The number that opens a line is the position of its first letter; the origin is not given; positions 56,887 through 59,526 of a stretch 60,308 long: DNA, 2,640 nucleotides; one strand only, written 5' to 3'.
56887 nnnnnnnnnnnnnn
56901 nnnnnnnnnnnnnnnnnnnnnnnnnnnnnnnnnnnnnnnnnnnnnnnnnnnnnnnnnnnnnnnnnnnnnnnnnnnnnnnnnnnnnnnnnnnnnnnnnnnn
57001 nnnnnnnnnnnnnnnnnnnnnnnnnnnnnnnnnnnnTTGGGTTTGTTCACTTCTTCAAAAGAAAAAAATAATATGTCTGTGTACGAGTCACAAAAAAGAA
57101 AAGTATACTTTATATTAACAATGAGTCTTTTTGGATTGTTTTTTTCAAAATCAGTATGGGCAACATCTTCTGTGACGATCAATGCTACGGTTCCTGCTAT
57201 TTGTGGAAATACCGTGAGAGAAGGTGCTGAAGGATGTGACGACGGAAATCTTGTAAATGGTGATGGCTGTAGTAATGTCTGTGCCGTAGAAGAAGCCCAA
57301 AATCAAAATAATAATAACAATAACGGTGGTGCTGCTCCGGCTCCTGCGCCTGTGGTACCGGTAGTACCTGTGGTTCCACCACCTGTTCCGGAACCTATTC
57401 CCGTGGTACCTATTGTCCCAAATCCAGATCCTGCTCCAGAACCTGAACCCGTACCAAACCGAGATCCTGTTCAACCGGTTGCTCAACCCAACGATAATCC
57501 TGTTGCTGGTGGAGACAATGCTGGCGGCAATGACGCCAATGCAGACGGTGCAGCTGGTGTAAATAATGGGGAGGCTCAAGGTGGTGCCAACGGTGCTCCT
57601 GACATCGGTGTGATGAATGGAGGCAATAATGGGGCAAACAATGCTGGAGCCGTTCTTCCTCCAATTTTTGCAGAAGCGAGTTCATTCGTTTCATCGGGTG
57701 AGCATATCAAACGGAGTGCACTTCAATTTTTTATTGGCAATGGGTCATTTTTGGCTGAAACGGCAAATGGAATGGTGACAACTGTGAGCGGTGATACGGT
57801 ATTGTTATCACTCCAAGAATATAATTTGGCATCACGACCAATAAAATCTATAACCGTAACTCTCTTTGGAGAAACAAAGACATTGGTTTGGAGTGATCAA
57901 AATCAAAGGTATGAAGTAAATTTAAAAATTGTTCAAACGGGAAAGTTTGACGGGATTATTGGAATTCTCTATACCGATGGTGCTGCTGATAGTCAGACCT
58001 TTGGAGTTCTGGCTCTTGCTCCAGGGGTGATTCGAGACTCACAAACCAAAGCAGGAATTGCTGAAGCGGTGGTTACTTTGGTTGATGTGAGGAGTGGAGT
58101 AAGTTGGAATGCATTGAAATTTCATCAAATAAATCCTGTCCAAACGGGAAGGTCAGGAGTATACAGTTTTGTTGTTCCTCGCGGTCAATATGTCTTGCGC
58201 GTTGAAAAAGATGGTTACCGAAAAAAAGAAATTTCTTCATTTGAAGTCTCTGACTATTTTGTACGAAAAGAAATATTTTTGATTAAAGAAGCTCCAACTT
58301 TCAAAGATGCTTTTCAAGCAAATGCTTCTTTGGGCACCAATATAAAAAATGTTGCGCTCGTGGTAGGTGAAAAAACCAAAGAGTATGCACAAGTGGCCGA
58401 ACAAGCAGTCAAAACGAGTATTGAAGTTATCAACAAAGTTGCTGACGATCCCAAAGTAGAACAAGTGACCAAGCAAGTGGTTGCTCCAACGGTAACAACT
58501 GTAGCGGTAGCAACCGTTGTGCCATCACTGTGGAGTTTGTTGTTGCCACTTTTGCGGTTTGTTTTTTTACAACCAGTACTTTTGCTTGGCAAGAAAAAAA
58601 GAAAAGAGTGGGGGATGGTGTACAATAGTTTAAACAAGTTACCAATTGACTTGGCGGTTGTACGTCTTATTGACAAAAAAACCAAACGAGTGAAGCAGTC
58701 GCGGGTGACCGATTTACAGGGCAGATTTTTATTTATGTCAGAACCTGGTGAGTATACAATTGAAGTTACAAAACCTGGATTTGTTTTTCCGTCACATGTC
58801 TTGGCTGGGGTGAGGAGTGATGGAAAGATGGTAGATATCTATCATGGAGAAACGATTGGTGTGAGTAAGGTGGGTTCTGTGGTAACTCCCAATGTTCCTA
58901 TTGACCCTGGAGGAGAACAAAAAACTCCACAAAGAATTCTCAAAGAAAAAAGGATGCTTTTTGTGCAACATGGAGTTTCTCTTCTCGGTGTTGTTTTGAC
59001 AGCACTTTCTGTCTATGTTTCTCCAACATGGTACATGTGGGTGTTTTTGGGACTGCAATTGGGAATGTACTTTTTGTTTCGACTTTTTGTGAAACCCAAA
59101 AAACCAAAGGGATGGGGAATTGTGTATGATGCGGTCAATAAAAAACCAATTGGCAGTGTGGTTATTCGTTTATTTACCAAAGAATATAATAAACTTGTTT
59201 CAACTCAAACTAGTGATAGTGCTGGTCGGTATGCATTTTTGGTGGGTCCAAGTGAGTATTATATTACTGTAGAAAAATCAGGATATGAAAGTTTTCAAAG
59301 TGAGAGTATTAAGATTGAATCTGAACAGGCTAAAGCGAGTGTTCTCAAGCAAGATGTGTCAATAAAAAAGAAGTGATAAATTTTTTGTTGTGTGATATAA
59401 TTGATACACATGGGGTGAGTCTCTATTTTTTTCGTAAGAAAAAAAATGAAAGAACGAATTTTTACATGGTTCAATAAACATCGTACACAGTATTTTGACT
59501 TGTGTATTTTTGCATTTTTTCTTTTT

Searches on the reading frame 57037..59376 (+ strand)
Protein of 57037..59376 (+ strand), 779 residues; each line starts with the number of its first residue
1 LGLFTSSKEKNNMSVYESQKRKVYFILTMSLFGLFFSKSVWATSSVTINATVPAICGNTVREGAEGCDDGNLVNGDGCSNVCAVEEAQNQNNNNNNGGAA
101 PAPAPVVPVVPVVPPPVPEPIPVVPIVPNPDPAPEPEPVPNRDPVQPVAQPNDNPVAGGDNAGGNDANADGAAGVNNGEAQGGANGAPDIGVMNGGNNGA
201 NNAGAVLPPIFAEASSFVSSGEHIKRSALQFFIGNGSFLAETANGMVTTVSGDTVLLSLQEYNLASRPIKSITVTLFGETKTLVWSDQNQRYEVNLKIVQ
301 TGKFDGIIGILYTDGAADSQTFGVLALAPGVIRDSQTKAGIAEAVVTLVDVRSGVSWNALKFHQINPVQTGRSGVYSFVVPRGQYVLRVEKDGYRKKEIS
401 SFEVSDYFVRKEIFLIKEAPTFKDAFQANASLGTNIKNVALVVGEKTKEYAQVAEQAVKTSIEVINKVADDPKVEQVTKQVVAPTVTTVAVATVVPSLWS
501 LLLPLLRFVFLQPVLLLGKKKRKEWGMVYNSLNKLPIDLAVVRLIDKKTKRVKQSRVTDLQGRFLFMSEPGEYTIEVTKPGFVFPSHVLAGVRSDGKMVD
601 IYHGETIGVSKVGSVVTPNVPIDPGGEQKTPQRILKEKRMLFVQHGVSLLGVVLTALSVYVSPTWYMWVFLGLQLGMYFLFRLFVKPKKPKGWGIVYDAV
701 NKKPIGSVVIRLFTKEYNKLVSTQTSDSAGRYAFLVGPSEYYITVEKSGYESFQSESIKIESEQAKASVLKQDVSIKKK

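Call 7: search_protein_families(library=pfam, proteins=[window:57037-59376:+], max_evalue=0.001)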
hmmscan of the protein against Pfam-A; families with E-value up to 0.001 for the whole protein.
window:57037-59376:+ (779 aa): 8 families
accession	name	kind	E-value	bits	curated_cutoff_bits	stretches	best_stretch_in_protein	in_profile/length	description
PF13620.12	CarboxypepD_reg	-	1.5e-29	102.6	32.3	3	694-765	4-74/82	Carboxypeptidase regulatory-like domain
PF17210.9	SdrD_B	-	1e-10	42.2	29.7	0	701-753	20-73/112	SdrD B-like domain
PF13715.12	CarbopepD_reg_2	-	3.9e-10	40.1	32.2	0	694-767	3-71/88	CarboxypepD_reg-like domain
PF08308.17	PEGA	-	3.4e-06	27.3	20.8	0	365-396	17-48/71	PEGA domain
PF08400.16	phage_tail_N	-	2e-05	25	26.6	0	353-404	26-77/134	Prophage tail fibre N-terminal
PF23194.1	NOMO_5th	-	3.8e-05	24.4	27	0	544-578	22-57/89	NOMO fifth transthyretin-like domain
PF13948.11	DUF4215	-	0.0001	23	27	1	55-82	20-46/47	Domain of unknown function (DUF4215)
PF22902.2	NOMO1-like_9th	-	0.00074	19.7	27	0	704-750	12-60/75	BOS complex subunit NOMO1-like, beta sandwich domain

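Call 22: find_encoding_contigs(protein=window:57037-59376:+, flank=10000, max_places=4)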
Protein window:57037-59376:+ (779 aa): no gene with exactly this product is on record in the collection.
